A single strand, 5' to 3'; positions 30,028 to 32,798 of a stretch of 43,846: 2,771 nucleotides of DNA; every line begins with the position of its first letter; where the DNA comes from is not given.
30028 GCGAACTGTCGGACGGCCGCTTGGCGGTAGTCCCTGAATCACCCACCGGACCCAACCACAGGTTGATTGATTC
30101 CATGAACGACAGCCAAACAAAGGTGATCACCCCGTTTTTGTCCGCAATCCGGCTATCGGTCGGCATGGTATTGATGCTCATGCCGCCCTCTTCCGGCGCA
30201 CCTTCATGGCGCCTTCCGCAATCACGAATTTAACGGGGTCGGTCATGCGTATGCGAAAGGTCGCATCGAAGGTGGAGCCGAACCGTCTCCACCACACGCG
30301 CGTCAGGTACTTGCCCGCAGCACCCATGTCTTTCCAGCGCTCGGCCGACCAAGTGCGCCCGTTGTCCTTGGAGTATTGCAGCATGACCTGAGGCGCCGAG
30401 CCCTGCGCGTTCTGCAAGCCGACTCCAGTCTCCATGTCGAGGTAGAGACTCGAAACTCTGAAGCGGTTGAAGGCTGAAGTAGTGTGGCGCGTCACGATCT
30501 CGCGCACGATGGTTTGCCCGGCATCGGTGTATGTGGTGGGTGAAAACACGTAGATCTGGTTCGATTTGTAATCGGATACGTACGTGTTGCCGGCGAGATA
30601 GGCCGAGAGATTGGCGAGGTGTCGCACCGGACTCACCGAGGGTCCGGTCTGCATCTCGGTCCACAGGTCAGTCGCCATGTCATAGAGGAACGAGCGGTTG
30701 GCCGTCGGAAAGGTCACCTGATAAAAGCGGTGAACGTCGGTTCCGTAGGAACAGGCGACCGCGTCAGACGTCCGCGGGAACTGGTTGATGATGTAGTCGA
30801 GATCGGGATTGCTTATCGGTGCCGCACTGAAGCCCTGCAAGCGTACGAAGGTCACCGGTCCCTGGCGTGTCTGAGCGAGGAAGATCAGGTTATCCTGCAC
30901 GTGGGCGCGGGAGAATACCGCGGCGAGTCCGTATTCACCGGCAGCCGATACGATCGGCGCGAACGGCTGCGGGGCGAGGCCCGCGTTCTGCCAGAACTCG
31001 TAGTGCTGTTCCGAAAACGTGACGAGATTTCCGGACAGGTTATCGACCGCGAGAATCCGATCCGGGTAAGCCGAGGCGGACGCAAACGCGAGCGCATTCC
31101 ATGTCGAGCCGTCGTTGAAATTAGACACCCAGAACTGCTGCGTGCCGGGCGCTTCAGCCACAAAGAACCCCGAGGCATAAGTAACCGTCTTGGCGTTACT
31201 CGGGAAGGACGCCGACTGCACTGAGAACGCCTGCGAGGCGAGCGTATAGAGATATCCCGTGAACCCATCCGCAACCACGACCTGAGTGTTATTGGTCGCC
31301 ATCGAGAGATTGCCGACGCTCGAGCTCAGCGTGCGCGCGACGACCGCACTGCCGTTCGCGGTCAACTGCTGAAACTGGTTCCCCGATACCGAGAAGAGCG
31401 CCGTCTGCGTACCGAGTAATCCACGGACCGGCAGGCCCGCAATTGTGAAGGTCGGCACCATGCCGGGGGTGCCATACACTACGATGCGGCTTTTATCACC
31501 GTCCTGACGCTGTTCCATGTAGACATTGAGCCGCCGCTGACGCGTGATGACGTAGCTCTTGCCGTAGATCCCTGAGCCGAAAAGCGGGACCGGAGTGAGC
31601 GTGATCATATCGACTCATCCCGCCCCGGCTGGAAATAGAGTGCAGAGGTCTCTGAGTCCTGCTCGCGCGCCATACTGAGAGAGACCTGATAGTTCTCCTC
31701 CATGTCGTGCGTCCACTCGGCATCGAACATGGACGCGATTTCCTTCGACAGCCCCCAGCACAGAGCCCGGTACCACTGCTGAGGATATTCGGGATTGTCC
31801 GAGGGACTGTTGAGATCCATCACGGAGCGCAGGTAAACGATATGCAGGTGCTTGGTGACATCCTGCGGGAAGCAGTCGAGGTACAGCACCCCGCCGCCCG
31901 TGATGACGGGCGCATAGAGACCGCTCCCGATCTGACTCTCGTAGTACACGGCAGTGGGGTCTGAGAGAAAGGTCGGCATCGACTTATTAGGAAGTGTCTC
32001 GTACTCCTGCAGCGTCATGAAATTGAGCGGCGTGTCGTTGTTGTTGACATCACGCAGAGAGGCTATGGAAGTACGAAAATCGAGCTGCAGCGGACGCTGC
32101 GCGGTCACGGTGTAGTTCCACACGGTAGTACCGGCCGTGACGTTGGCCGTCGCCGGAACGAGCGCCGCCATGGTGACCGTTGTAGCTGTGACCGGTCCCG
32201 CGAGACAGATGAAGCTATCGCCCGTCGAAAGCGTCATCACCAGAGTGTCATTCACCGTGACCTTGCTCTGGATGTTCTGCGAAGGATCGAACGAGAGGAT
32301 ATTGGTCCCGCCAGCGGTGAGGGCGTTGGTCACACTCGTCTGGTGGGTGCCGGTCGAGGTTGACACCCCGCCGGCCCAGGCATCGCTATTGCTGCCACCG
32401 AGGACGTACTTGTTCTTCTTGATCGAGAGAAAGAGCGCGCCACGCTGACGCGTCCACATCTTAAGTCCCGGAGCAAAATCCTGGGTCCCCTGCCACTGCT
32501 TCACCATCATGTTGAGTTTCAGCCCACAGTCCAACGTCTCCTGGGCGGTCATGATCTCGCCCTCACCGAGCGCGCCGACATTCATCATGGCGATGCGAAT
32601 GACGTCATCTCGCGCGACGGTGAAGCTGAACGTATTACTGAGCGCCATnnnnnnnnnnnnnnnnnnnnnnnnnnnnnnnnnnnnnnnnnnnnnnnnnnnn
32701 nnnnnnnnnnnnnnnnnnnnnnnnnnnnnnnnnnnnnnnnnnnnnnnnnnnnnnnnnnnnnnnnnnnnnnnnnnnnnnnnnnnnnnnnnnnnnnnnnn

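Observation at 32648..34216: Methyltransferase-GT9 (heptosyltransferase-like) fusion hard-wired behind a repeat fibre: candidate virion glycosylation system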

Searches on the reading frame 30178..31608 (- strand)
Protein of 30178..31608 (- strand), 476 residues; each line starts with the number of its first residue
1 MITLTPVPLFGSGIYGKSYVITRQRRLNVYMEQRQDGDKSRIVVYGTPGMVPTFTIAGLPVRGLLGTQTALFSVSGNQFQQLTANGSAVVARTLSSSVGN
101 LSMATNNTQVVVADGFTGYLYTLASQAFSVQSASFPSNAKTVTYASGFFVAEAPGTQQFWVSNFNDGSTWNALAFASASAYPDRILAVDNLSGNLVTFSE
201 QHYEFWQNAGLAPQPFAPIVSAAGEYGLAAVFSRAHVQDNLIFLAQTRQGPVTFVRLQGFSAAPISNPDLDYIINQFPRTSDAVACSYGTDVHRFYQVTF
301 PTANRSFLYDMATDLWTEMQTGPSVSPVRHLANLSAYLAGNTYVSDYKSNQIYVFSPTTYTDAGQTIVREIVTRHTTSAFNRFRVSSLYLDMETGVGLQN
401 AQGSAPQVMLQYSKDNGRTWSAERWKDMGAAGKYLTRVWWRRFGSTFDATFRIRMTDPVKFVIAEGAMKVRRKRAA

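Call 3: search_protein_families(library=pfam, proteins=[window:30178-31608:-], max_evalue=0.1)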
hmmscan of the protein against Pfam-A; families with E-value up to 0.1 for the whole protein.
window:30178-31608:- (476 aa): 3 families
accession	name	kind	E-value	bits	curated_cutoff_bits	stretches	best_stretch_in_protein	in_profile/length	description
PF21471.3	Reelin_subrepeat-B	-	0.0024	18.1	27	1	386-424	38-76/127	Reelin subrepeat B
PF24316.1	Tli3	-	0.0093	16.7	27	1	358-432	30-113/129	T6SS Tli3 immunity protein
PF02012.26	BNR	-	0.029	14.7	27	1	411-421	1-11/12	BNR/Asp-box repeat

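Call 4: search_protein_families(library=phrogs, proteins=[window:30178-31608:-], max_evalue=0.01)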
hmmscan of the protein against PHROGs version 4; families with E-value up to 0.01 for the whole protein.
window:30178-31608:- (476 aa): 2 families
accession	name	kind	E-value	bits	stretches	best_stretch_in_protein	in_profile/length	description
phrog_578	-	connector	6.1e-93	312.9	1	7-475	6-474/486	head closure Hc3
phrog_19101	-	unknown function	8e-11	42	1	407-461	527-581/595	-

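Call 41: search_dna_similar(query=window:30178-31608:-, collection=phages, mode=protein, max_rows=25)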
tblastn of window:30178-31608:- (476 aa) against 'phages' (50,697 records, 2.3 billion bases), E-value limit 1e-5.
Records with a match: 47; places in all: 47; records where one place covers at least 80% of the query: 41.
Best place of each record, by identity: <60% 47.
By first word of the organism name: Vibrio 20; Caudoviricetes 8; Pseudanabaena 3; Xylella 3; Phage 2; Rhodoferax 2; Thalassomonas 2; Shewanella 2; Xanthomonas 1; Bacteriophage 1; and 3 more.
By host as written in the record: - 11; Vibrio crassostreae 10; Pseudanabaena sp. 3; Rhodoferax sp. IMCC26218 2; Vibrio vulnificus 2; Thalassomonas loyana LMG 22536 2; Vibrio tasmaniensis 2; Shewanella inventionis KX27 2; and 11 more.
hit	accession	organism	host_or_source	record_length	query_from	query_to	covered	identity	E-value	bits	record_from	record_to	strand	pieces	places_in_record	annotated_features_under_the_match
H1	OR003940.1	Phage DSL-LC05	Gammaproteobacteria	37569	4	475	99%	33.1%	6e-68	241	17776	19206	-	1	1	packaged DNA stabilization protein | tail adaptor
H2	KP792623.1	Rhodoferax phage P26218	Rhodoferax sp. IMCC26218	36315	8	463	96%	33.5%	1e-67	240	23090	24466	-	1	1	hypothetical protein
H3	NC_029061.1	Rhodoferax phage P26218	Rhodoferax sp. IMCC26218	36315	8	463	96%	33.5%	1e-67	240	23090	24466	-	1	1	head closure Hc3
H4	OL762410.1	Vibrio phage vB_ValP_FGH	Vibrio alginolyticus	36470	27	471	93%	32.1%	2e-57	211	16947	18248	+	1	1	hypothetical protein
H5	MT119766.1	Xanthomonas phage PBR31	Xanthomonas campestris pv. campestris ...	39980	1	459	96%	30.8%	4e-60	219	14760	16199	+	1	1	tail tubular protein B | tail tubular protein A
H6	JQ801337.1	Vibrio phage VvAW1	Vibrio vulnificus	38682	6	470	98%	30.3%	1e-45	176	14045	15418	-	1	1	hypothetical protein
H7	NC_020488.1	Vibrio phage VvAW1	Vibrio vulnificus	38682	6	470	98%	30.3%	1e-45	176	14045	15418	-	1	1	head closure Hc3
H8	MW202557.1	Caudoviricetes sp.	Manatee Spring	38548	8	471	97%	30.3%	3e-58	213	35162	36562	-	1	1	phage stabilization protein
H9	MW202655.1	Bacteriophage sp.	Manatee Spring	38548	8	471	97%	30.3%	3e-58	213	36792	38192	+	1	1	phage stabilization protein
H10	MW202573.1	Caudoviricetes sp.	Manatee Spring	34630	8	463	96%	30.5%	4e-61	221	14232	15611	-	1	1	phage stabilization protein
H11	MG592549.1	Vibrio phage 1.183.O._10N.286.48.B7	Vibrio sp.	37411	27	471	93%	30.4%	1e-51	194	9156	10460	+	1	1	stabilization protein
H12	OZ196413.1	Vibrio phage D478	Seawater and oysters mix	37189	27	471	93%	29.8%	2e-50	190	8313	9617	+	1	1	head closure Hc3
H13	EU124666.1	Thalassomonas phage BA3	Thalassomonas loyana LMG 22536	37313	27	471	93%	29.6%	8e-52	194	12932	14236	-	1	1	hypothetical protein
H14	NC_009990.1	Thalassomonas phage BA3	Thalassomonas loyana LMG 22536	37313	27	471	93%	29.6%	8e-52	194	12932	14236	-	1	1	head closure Hc3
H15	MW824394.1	Vibrio phage 41E34.2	Vibrio crassostreae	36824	37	471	91%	30.3%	8e-52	194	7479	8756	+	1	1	putative packaged DNA stabilization protein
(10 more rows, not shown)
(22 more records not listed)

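Call 43: get_annotated_region(hit=H3, flank=9000)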
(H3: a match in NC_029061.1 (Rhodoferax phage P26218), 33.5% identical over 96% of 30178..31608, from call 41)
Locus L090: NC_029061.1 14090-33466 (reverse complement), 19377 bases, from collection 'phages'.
description: Rhodoferax phage P26218, complete genome.
organism: Rhodoferax phage P26218 (NCBI taxid 1636270)
taxonomy: Viruses; Duplodnaviria; Heunggongvirae; Uroviricota; Caudoviricetes
host: Rhodoferax sp. IMCC26218; source: -; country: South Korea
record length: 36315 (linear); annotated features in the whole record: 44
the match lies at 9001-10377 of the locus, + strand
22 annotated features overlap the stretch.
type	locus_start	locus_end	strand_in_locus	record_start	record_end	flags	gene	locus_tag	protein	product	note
CDS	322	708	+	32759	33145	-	-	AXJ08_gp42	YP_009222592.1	hypothetical protein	-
CDS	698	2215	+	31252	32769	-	-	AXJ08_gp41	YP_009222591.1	terminase large subunit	-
CDS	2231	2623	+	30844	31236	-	-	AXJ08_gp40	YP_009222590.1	hypothetical protein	-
CDS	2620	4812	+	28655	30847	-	-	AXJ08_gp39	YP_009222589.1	portal protein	-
CDS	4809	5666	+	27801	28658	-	-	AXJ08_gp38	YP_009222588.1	head scaffolding protein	similar to scaffold protein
CDS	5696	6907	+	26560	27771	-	-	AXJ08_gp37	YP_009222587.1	major head protein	-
CDS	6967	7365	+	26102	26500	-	-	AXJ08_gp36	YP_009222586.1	hypothetical protein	-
CDS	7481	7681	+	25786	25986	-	-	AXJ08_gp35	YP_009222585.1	hypothetical protein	-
CDS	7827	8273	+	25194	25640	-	-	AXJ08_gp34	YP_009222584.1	hypothetical protein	-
CDS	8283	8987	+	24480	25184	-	-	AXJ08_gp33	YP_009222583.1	hypothetical protein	-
CDS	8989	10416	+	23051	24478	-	-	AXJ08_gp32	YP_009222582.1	head closure Hc3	similar to packaged DNA stabilization protein gp10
CDS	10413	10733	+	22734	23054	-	-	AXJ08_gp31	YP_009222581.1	hypothetical protein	-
CDS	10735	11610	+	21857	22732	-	-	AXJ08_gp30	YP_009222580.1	hypothetical protein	similar to putative tail fiber protein [Ralstonia phage RSK1]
CDS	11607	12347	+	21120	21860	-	-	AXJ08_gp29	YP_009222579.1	DNA ejection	-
CDS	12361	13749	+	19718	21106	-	-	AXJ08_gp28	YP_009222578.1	hypothetical protein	-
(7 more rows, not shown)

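Call 44: get_annotated_region(hit=H1, flank=9000)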
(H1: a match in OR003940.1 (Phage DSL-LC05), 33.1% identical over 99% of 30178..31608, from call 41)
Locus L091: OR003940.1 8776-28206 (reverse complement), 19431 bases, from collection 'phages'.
description: Phage DSL-LC05, complete genome.
organism: Phage DSL-LC05 (NCBI taxid 3058959)
taxonomy: Viruses; Duplodnaviria; Heunggongvirae; Uroviricota; Caudoviricetes
host: Gammaproteobacteria; source: water sample of Dishui Lake; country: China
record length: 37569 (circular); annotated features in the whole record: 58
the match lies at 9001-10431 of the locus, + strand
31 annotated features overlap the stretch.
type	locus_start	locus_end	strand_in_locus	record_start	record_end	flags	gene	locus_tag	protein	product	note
CDS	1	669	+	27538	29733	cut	-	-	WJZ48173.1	portal protein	-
CDS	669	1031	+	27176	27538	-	-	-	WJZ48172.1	DNA binding protein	-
CDS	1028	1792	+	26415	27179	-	-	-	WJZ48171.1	hypothetical protein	-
CDS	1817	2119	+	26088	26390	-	-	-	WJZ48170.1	hypothetical protein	-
CDS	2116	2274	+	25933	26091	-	-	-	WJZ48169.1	hypothetical protein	-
CDS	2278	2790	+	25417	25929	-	-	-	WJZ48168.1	pectate lyase superfamily protein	-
CDS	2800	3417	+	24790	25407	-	-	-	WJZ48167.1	hypothetical protein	-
CDS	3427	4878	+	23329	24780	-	-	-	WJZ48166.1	tailspike protein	-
CDS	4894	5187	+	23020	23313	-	-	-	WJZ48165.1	hypothetical protein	-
CDS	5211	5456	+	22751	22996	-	-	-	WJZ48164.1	hypothetical protein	-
CDS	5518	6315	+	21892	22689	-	-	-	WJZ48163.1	scaffolding protein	-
CDS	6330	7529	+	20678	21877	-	-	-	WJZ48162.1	major capsid protein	-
CDS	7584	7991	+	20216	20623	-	-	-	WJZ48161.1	hypothetical protein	-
CDS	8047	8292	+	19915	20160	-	-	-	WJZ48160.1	hypothetical protein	-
CDS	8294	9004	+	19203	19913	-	-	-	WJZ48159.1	tail adaptor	-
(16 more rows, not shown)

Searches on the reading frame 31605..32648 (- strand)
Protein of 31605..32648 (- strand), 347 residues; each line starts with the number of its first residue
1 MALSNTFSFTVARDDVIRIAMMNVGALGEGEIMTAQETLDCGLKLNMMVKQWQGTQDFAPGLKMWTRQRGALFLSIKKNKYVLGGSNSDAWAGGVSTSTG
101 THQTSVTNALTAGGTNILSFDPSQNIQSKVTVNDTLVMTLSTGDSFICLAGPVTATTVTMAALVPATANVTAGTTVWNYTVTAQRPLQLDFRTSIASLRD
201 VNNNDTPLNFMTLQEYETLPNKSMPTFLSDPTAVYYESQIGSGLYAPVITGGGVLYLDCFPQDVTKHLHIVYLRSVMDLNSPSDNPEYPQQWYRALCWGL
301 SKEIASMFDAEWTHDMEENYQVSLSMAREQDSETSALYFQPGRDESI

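Call 3: search_protein_families(library=pfam, proteins=[window:31605-32648:-], max_evalue=0.1)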
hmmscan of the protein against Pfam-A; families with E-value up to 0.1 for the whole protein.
window:31605-32648:- (347 aa): 1 family
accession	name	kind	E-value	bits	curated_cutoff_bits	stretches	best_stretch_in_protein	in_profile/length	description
PF24175.2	SU10_adaptor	-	0.0052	17.7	27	1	166-311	44-161/194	SU10 adaptor protein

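Call 4: search_protein_families(library=phrogs, proteins=[window:31605-32648:-], max_evalue=0.01)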
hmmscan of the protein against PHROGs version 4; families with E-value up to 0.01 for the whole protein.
window:31605-32648:- (347 aa): 1 family
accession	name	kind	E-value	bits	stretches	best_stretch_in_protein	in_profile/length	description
phrog_12985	-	unknown function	2.3e-17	64.6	2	195-329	89-210/238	-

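Call 98: find_related_loci(query=A6, collection=viral_contigs, flank=4000)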
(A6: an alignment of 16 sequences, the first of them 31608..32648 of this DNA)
Query A6 (347 aa) in viral_contigs; peptide patterns used: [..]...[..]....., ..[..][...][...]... (x = any residue, [..] = any of these).
326 stretches matched a pattern; 253 encode a relative of the query (tblastn E <= 1e-3); the best 80 are kept; 80 distinct loci.
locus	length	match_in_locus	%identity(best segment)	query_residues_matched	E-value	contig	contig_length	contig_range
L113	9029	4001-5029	71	1-347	2e-167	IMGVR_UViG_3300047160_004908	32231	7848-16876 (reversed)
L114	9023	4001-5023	55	1-344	2e-116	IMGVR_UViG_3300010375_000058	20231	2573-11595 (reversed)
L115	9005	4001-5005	53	1-341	2e-113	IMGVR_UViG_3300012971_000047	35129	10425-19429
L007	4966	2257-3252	52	1-341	2e-111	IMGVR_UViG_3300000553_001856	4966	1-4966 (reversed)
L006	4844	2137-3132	52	1-341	3e-111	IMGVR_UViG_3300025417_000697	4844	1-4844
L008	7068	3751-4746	52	1-341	1e-110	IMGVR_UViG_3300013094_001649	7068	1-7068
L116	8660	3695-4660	51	1-341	4e-110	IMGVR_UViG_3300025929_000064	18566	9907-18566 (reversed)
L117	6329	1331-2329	54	1-341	9e-110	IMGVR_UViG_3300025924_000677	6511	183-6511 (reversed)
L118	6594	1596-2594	54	1-341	1e-109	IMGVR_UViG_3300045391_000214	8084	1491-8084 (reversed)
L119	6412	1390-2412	50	1-341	2e-109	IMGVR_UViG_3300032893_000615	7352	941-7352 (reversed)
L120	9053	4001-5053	50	1-345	8e-108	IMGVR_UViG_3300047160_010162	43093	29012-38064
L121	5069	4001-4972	51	1-341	1e-107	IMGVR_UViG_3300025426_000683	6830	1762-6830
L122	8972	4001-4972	51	1-341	1e-107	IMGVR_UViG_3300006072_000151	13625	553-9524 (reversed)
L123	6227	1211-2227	52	1-346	5e-106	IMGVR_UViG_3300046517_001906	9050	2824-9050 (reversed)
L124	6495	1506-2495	52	1-344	7e-105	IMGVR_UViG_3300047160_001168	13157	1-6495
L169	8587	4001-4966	42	1-342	5e-78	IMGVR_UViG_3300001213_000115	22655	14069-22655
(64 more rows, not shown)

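Call 101: search_protein_families(library=pfam, proteins=[L169:1148-2479:+, L169:2492-3991:+, L169:672-1040:+, L169:6444-7037:+], max_evalue=0.01)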
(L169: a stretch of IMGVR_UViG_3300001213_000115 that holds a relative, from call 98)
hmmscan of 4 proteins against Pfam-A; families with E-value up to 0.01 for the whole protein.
L169:1148-2479:+ (443 aa): 2 families
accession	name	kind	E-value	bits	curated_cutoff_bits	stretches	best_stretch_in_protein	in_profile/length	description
PF01071.24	GARS_A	-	5.3e-12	46.4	27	1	108-252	8-158/194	Phosphoribosylglycinamide synthetase, ATP-grasp (A) domain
PF02843.22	GARS_C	-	0.00049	20.8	34.8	1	380-423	48-91/92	Phosphoribosylglycinamide synthetase, C domain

L169:2492-3991:+ (499 aa): 1 family
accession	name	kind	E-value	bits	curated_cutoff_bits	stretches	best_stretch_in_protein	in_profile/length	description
PF21882.2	Gp53-like_C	-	4.8e-10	40.3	24.9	1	419-498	2-83/84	Putative tail fiber protein gp53-like, C-terminal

L169:672-1040:+ (122 aa): 0 families

L169:6444-7037:+ (197 aa): 0 families
